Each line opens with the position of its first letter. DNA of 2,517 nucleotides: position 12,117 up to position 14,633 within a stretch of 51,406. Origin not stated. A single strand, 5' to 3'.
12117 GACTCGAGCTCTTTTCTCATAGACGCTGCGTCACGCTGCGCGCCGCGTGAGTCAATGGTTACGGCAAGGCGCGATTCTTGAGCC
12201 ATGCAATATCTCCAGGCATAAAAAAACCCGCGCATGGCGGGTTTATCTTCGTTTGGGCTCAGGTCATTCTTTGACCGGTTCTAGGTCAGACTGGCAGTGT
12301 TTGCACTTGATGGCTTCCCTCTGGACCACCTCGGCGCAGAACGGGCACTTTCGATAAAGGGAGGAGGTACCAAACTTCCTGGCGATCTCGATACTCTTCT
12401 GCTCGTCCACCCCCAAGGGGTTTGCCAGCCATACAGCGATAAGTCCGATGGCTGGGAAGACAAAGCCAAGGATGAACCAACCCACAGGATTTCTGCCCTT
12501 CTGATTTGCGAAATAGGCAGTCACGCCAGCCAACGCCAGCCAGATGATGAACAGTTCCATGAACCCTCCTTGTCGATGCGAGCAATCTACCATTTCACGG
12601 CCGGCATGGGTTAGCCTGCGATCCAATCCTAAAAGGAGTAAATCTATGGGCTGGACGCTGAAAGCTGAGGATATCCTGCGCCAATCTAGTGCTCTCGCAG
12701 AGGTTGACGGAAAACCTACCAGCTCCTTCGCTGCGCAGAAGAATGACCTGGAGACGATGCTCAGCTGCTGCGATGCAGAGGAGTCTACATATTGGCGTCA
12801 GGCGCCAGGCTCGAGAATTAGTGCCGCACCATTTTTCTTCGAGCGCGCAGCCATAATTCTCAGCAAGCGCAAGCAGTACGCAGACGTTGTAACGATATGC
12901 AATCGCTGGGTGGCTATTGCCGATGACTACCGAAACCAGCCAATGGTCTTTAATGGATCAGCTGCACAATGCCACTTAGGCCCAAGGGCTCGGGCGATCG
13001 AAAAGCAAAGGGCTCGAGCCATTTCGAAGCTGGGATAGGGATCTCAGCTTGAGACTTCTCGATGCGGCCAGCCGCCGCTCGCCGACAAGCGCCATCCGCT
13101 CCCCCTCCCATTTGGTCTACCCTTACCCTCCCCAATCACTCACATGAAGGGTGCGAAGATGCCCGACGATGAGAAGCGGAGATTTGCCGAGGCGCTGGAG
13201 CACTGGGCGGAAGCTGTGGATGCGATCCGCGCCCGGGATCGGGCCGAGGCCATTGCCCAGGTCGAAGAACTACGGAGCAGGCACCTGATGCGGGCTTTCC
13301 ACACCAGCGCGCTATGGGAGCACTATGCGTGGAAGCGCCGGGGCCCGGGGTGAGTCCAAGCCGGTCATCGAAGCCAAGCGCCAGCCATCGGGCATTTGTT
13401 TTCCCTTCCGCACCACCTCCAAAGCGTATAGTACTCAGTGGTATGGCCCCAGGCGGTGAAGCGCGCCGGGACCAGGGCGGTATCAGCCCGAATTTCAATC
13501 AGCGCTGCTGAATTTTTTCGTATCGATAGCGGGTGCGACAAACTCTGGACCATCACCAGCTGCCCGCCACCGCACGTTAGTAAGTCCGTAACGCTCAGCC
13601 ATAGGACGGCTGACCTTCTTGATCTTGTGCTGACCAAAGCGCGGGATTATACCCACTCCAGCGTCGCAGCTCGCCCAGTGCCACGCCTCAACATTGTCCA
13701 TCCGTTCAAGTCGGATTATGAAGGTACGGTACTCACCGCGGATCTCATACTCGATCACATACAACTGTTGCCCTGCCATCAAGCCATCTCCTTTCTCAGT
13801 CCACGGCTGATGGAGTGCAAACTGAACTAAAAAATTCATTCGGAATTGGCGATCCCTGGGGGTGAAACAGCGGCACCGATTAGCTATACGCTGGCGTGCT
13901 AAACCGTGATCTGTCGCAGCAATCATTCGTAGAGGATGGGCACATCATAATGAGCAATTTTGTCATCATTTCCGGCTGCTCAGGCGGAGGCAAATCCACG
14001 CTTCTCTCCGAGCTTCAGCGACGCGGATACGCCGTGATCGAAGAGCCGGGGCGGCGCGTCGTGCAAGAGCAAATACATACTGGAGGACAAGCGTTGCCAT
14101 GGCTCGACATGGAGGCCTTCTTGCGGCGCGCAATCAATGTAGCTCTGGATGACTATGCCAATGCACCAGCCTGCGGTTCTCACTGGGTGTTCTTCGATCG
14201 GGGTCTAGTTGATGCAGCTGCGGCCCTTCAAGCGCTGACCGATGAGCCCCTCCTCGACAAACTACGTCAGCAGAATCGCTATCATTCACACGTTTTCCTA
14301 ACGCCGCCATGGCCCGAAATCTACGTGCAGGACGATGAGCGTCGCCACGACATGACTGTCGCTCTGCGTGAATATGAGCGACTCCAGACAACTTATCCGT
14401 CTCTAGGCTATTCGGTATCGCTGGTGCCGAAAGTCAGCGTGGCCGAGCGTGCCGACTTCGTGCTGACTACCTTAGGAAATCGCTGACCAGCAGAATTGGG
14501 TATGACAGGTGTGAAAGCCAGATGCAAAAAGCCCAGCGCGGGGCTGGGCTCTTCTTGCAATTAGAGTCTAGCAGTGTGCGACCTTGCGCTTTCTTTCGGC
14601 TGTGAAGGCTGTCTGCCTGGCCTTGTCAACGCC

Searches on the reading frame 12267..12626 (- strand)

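Call 70: search_protein_families(library=pfam, proteins=[window:12267-12626:-], max_evalue=0.01)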
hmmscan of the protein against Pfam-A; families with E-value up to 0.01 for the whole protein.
window:12267-12626:- (120 aa): 2 families
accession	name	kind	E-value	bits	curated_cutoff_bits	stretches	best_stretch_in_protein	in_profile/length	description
PF13248.11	Zn_ribbon_3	-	1.7e-05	24.6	27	1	92-115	3-26/26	zinc-ribbon domain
PF18912.6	DZR_2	-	0.001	19.3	27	1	92-119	8-35/56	Double zinc ribbon domain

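Call 71: search_protein_families(library=padloc, proteins=[window:12267-12626:-], max_evalue=0.001)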
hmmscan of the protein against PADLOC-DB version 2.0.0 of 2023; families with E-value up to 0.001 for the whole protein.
window:12267-12626:- (120 aa): 0 families

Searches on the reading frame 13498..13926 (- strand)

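Call 70: search_protein_families(library=pfam, proteins=[window:13498-13926:-], max_evalue=0.01)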
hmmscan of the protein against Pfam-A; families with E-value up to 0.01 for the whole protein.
window:13498-13926:- (143 aa): 1 family
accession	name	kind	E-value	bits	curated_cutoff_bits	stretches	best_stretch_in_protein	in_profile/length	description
PF20192.3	DUF6555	-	1e-36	125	30.5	1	50-123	1-74/74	Family of unknown function (DUF6555)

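Call 71: search_protein_families(library=padloc, proteins=[window:13498-13926:-], max_evalue=0.001)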
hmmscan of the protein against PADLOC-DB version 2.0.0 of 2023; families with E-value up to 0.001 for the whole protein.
window:13498-13926:- (143 aa): 0 families

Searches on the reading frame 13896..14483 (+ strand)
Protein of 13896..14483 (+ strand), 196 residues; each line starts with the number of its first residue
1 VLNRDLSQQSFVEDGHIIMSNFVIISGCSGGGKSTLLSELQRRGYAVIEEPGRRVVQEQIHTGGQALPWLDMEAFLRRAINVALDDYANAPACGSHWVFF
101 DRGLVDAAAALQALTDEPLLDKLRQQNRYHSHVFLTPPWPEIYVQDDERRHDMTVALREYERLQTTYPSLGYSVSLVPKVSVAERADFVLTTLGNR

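Call 70: search_protein_families(library=pfam, proteins=[window:13896-14483:+], max_evalue=0.01)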
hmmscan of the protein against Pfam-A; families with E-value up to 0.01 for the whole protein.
window:13896-14483:+ (196 aa): 4 families
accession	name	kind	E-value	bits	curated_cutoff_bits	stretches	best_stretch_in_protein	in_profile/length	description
PF13521.12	AAA_28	-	1.1e-41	143.3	27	1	23-185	2-164/164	AAA domain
PF13238.12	AAA_18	-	0.00028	21.8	29.4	1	23-52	1-25/128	AAA domain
PF13191.12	AAA_16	-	0.0072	17.3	32.6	0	21-67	25-64/167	AAA ATPase domain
PF13671.12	AAA_33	-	0.008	16.9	27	0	23-152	2-121/143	AAA domain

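Call 71: search_protein_families(library=padloc, proteins=[window:13896-14483:+], max_evalue=0.001)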
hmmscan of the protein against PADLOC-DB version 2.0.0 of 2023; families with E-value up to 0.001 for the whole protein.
window:13896-14483:+ (196 aa): 0 families
